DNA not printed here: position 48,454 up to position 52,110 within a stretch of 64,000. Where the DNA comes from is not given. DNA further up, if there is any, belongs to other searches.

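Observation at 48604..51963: Bacterial-type CocE/NonD (peptidase S15) hydrolase fused to a multi-pass membrane N-terminal region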

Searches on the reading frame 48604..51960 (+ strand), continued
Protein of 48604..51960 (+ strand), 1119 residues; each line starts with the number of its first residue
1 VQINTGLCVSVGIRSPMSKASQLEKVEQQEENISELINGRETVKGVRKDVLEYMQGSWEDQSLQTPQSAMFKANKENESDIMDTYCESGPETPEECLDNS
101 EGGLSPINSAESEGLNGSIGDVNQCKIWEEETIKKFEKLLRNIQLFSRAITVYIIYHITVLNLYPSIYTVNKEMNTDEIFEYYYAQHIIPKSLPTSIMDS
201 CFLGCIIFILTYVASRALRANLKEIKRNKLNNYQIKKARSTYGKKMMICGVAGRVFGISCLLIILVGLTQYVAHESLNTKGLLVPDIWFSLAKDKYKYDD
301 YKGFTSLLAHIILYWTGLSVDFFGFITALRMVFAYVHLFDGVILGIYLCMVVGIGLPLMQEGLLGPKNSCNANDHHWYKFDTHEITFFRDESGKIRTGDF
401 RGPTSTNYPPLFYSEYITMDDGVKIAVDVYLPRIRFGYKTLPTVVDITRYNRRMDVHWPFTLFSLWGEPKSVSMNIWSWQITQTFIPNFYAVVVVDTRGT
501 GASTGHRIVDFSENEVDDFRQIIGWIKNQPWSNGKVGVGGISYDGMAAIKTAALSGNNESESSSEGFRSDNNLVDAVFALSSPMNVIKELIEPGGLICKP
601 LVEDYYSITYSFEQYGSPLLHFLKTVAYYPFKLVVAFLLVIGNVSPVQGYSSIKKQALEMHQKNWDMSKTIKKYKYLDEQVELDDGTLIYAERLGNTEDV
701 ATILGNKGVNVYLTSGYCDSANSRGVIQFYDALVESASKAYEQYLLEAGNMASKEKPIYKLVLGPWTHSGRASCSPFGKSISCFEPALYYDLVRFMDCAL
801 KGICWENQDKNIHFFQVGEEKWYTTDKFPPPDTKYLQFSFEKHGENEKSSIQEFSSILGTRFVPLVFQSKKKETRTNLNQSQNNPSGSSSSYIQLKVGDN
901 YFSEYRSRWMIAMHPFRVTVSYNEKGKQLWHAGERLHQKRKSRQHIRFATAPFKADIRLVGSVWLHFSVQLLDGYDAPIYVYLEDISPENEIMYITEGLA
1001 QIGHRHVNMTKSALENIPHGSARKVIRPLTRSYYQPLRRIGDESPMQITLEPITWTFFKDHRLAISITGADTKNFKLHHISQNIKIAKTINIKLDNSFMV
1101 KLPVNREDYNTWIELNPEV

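Call 38: search_protein_representatives(alignment_id=A2)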
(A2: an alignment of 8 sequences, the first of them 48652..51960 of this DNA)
Query: 8 sequences, 1087 profile positions. Proteins with E-value up to 0.001 (for the whole library): 7908; up to 1e-10: 2221; up to 1e-30: 463. The best 150 are listed.
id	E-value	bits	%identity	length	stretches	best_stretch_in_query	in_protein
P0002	0.0e+00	2013.5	-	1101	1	1-1085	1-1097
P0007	0.0e+00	1459.8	-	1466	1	8-1085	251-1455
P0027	4.9e-258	875.5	-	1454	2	279-1049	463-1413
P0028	1.9e-227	774.2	-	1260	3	252-811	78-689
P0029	2.6e-172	591.6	-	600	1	633-1079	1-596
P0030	7.9e-166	570.1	-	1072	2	473-1048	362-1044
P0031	7.4e-114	398.1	-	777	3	340-812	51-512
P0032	1.1e-110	387.6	-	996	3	254-780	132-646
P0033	1.6e-109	383.7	-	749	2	283-674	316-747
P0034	1.0e-104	367.8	-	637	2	373-810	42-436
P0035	2.3e-97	343.5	-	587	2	385-810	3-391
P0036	4.1e-95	336.0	-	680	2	381-820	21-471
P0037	5.8e-94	332.2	-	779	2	382-808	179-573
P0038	2.1e-90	320.4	-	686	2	383-817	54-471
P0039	4.9e-88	312.5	-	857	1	381-1075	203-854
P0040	9.3e-87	308.3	-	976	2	382-805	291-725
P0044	8.2e-82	291.9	-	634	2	282-545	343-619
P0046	1.4e-79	284.6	-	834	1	384-1051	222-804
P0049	1.1e-74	268.4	-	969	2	331-800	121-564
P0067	3.2e-63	230.4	-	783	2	379-791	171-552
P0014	7.9e-57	209.2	-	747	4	385-580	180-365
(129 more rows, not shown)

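Call 40: list_cluster_members(proteins=[P0027, P0028, P0032, P0033, P0037, P0039, P0040, P0044, P0046, P0049])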
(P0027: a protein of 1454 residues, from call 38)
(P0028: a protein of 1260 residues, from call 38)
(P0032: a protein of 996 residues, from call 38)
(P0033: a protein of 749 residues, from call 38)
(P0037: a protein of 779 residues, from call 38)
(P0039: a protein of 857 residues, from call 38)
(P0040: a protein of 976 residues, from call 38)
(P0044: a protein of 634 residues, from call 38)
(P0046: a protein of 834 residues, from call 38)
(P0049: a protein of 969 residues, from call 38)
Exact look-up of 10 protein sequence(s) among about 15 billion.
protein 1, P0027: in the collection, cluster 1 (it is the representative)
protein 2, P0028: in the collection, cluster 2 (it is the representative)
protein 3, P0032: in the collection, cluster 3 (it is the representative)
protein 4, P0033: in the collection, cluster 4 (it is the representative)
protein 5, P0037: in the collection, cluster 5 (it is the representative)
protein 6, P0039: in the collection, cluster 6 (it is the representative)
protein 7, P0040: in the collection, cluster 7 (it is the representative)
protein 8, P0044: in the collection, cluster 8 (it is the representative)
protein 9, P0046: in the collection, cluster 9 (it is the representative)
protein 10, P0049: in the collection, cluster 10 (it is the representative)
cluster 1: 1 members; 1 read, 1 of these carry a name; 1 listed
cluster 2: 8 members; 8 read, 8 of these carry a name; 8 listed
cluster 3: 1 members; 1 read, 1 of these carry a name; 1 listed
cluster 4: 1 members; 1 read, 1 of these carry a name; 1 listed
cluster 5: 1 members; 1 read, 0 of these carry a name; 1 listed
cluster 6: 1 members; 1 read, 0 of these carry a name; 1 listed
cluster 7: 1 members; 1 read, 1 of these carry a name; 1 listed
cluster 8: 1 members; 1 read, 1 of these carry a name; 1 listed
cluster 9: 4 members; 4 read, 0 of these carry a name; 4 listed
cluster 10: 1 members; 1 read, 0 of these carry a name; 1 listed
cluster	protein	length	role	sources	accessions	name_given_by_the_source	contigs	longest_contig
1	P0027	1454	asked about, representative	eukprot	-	GHVT01102378.1.p1 GENE.GHVT01102378.1~~GHVT01102378.1.p1 ORF type:complete len:1455 ...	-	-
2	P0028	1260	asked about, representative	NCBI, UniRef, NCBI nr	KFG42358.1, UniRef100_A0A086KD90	hydrolase CocE/NonD family protein [Toxoplasma gondii p89] | Hydrolase CocE/NonD family protein n=1 Tax=Toxoplasma gondii p89 TaxID=943119 ...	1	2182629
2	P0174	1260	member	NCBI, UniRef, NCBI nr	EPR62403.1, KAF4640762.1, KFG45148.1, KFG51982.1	hydrolase CocE/NonD family protein [Toxoplasma gondii GAB2-2007-GAL-DOM2] | Hydrolase CocE/NonD family protein n=6 Tax=Toxoplasma gondii TaxID=5811 RepID=S7WDA8_TOXGG | hydrolase CocE/NonD family protein [Toxoplasma gondii GT1]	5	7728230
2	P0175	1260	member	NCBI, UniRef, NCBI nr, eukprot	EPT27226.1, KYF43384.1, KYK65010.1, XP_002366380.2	hydrolase CocE/NonD family protein [Toxoplasma gondii TgCatPRC2] | Hydrolase CocE/NonD family protein n=4 Tax=Toxoplasma gondii TaxID=5811 ... | hydrolase CocE/NonD family protein [Toxoplasma gondii ME49]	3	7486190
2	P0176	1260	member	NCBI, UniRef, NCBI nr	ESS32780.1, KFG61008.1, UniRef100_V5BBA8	hydrolase CocE/NonD family protein [Toxoplasma gondii RUB] | Hydrolase CocE/NonD family protein n=3 Tax=Toxoplasma gondii TaxID=5811 RepID=V5BBA8_TOXGV | hydrolase CocE/NonD family protein [Toxoplasma gondii VEG]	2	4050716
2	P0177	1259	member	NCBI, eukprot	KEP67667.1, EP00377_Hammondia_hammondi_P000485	UNVERIFIED_CONTAM: hydrolase CocE/NonD family protein [Hammondia hammondi] | XP_008882102.1 hydrolase CocE/NonD family protein [Hammondia hammondi]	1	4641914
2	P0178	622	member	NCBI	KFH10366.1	hydrolase CocE/NonD family protein, partial [Toxoplasma gondii MAS]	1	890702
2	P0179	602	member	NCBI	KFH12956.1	hydrolase CocE/NonD family protein, partial [Toxoplasma gondii VAND]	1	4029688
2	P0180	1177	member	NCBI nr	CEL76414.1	TPA: hydrolase CocE/NonD family protein [Toxoplasma gondii VEG]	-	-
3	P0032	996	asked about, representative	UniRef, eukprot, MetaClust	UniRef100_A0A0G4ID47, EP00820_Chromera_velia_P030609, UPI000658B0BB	Xaa-Pro dipeptidyl-peptidase C-terminal domain-containing protein n=1 Tax=Chromera velia ... | Cvel_13261.t1-p1 / transcript=Cvel_13261.t1 / gene=Cvel_13261 / ... | status=active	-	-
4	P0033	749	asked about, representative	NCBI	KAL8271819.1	hypothetical protein Esti_004209 [Eimeria stiedai]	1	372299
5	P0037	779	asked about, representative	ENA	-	-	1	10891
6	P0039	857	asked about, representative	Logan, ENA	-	-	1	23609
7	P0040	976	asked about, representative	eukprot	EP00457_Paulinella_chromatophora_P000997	gb/GEZN01000999.1/.p1 GENE.gb/GEZN01000999.1/~~gb/GEZN01000999.1/.p1 ORF type:complete ...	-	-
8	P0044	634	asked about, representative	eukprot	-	Lankesteria_metandrocarpae@DN2069_c0_g1_i1.p1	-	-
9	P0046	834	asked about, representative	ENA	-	-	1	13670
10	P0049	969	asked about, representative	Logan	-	-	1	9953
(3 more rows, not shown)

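Call 54: list_cluster_members(proteins=[P0038, P0036, P0189, P0192, P0067, P0027, P0034, P0035, P0186, P0188])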
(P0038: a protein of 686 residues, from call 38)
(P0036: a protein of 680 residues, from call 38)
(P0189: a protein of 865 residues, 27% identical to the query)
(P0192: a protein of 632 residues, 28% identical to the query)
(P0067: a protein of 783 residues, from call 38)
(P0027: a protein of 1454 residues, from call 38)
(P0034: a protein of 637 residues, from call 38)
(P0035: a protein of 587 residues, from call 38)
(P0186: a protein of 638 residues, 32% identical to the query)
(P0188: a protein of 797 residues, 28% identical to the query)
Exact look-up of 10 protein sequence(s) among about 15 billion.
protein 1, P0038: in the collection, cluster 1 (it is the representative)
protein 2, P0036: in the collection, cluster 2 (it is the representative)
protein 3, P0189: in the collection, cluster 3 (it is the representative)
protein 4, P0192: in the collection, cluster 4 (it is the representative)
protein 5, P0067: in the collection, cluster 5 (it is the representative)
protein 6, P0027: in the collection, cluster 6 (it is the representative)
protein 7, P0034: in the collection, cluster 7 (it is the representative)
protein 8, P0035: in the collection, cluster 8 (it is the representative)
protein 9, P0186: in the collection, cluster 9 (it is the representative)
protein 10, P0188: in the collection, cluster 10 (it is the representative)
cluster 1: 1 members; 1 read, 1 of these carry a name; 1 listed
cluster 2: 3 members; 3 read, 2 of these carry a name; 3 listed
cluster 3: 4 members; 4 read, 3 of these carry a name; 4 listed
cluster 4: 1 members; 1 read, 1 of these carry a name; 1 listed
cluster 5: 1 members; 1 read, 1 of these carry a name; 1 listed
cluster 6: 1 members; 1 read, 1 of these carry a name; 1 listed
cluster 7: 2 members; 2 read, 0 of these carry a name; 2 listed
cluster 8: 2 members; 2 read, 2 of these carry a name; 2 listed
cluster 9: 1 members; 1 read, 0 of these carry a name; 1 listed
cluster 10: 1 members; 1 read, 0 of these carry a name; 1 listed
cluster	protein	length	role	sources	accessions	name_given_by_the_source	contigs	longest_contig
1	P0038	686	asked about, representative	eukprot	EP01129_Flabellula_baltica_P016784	TRINITY_DN9105_c0_g1_i1.p1 TRINITY_DN9105_c0_g1~~TRINITY_DN9105_c0_g1_i1.p1 ORF ...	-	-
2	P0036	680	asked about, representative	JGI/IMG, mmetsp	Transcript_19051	Transcript_19051/g.31874 ORF Transcript_19051/g.31874 Transcript_19051/m.31874 ...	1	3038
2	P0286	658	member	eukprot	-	CAMPEP_0175030774 /NCGR_PEP_ID=MMETSP0005-20121125/20418_1 /TAXON_ID=420556 ...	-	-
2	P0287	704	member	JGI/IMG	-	-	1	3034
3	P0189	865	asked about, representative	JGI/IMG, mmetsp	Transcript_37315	Transcript_37315/g.88168 ORF Transcript_37315/g.88168 Transcript_37315/m.88168 ...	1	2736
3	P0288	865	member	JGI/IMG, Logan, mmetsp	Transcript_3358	Transcript_3358/g.7944 ORF Transcript_3358/g.7944 Transcript_3358/m.7944 type:complete ...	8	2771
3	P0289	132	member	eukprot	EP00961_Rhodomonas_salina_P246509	3330796-Rhodomonas_salina.1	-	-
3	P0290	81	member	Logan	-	-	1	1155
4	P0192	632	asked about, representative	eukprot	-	gene10602-3120_t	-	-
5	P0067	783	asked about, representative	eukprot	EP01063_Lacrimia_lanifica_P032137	TRINITY_DN5439_c0_g1_i1.p1 TRINITY_DN5439_c0_g1~~TRINITY_DN5439_c0_g1_i1.p1 ORF ...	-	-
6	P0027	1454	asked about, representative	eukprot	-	GHVT01102378.1.p1 GENE.GHVT01102378.1~~GHVT01102378.1.p1 ORF type:complete len:1455 ...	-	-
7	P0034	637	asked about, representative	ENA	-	-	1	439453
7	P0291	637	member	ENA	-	-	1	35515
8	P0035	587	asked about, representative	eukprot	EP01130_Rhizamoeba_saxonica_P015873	TRINITY_DN7211_c0_g1_i1.p2 TRINITY_DN7211_c0_g1~~TRINITY_DN7211_c0_g1_i1.p2 ORF ...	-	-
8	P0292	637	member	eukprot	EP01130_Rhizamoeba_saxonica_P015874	TRINITY_DN7211_c0_g1_i2.p1 TRINITY_DN7211_c0_g1~~TRINITY_DN7211_c0_g1_i2.p1 ORF ...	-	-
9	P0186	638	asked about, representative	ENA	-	-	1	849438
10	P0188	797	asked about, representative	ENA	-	-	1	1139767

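Call 57: predict_structure(alignment_id=A2)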
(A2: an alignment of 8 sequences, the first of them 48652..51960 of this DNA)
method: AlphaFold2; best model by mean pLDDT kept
length: 1103 residues; sequences in the alignment: 8
mean_pLDDT: 44.4   pTM: 0.33
mean pLDDT of the five models: 44.4, 43.9, 43.8, 42.2, 40.7
residues with pLDDT >= 90: 0; 70-90: 145; 50-70: 277; < 50: 681
segments of 3 or more residues with pLDDT < 50: 1-108, 146-181, 217-223, 253-291, 327-329, 334-400, 404-410, 415-426, 433-470, 480-495, 525-528, 541-549, 564-681, 699-708, 746-814, 827-842, 855-873, 883-926, 987-1021, 1035-1038, 1055-1068
pLDDT, mean of each block of 10 residues (from residue 1): 24 24 22 24 24 22 23 26 24 26 42 63 74 69 50 29 28 39 57 67 68 54 55 65 64 43 37 35 35 59 68 71 52 43 31 25 27 33 29 38 48 45 45 32 21 25 42 57 28 45 68 66 53 57 40 64 41 26 27 27 27 28 26 29 29 25 32 37 66 62 39 67 76 58 50 28 29 35 36 32 25 56 57 31 60 44 29 57 35 23 28 28 44 81 68 70 68 64 48 37 29 30 63 54 80 47 37 71 78 81 56
secondary structure, 60 per line:
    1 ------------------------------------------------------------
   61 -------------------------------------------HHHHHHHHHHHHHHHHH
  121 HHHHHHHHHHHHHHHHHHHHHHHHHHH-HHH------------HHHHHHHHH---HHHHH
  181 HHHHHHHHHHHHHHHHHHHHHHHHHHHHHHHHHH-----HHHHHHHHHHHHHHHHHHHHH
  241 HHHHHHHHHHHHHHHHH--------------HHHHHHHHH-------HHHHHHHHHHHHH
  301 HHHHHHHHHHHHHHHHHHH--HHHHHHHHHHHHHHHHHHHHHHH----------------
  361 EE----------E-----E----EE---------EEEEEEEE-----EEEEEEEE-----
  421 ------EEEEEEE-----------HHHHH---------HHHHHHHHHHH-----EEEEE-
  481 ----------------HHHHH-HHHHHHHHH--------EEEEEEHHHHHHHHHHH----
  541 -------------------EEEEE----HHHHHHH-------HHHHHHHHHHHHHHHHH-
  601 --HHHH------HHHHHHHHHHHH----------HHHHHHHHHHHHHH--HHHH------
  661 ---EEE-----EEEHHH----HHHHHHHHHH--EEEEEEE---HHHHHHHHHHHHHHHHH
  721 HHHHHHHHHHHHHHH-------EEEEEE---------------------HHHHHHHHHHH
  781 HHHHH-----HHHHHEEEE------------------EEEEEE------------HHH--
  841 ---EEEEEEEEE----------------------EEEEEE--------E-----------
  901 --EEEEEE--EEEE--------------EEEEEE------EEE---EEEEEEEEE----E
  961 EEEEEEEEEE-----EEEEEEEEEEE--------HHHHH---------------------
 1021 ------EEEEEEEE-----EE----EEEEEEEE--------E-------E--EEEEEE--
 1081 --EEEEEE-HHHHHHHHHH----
elements in order (helices of 4 or more, strands of 3 or more residues): H104-147 H164-172 H176-214 H220-257 H272-280 H288-319 H322-344 E395-402 E408-415 E427-433 H445-449 H459-469 E475-479 H497-501 H503-511 E520-525 H526-536 E560-564 H569-575 H583-599 H603-606 H613-624 H635-648 H651-654 E664-666 E672-674 H682-691 E694-700 H704-735 E743-748 H770-785 H791-795 E796-799 E818-823 E844-852 E875-880 E903-908 E911-914 E929-934 E941-943 E947-955 E960-970 E976-986 H995-999 E1027-1034 E1046-1053 E1073-1078 E1083-1088 H1090-1099

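Call 73: predict_structure(alignment_id=A6)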
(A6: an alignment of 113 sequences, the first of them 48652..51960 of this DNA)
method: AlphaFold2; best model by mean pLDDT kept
length: 1103 residues; sequences in the alignment: 113
mean_pLDDT: 77.3   pTM: 0.75
mean pLDDT of the five models: 77.3, 76.6, 76.1, 75.9, 75.8
residues with pLDDT >= 90: 479; 70-90: 292; 50-70: 117; < 50: 215
segments of 3 or more residues with pLDDT < 50: 1-102, 153-177, 257-285, 345-359, 362-373, 379-391, 419-422, 837-841, 858-861
pLDDT, mean of each block of 10 residues (from residue 1): 39 42 37 34 31 31 30 34 33 36 66 88 91 87 74 44 42 48 72 82 88 76 83 87 80 54 37 43 56 81 85 88 75 66 48 41 47 52 42 74 98 77 83 88 72 76 86 92 97 94 97 95 96 94 63 92 95 95 93 93 91 82 88 89 95 91 92 90 95 97 95 96 95 88 95 87 69 90 89 86 94 97 78 53 72 62 50 81 84 89 71 57 74 96 98 97 96 92 96 94 96 96 97 98 97 93 85 94 96 95 73
secondary structure, 60 per line:
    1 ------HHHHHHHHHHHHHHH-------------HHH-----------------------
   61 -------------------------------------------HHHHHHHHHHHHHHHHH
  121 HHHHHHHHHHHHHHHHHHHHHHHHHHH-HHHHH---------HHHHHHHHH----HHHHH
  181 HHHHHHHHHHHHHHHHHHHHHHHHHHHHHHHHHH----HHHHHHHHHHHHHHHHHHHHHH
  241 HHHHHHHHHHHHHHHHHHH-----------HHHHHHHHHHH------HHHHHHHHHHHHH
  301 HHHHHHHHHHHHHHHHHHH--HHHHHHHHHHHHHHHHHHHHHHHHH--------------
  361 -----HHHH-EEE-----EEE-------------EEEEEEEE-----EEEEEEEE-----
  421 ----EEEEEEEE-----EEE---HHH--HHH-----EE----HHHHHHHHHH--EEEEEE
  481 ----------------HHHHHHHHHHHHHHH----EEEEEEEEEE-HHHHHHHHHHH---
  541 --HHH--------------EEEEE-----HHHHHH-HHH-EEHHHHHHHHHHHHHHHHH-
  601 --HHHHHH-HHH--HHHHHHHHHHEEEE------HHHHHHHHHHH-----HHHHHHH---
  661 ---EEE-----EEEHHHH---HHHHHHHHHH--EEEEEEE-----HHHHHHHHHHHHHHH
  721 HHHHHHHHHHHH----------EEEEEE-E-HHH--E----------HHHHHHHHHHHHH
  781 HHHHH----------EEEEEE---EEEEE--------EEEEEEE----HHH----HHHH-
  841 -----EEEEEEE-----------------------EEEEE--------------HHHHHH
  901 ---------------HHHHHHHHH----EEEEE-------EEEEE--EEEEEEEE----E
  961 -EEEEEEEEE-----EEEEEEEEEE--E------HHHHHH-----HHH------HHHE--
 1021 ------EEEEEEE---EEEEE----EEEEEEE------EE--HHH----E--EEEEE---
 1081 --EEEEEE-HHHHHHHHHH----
elements in order (helices of 4 or more, strands of 3 or more residues): H7-21 H104-147 H149-153 H163-171 H176-214 H219-259 H271-281 H288-319 H322-346 H366-369 E371-373 E379-381 E395-402 E408-415 E425-432 E438-440 H463-472 E475-480 H497-511 E516-525 H527-537 E560-564 H570-575 H583-599 H603-608 H615-624 E625-628 H635-645 H651-657 E664-666 E672-674 H675-678 H682-691 E694-700 H706-732 E743-748 H768-785 E796-801 E805-809 E818-824 H836-839 E846-852 E876-880 H895-900 H916-924 E929-933 E941-945 E948-955 E962-970 E976-985 H995-1000 E1027-1033 E1037-1041 E1046-1052 E1073-1077 E1083-1088 H1090-1099
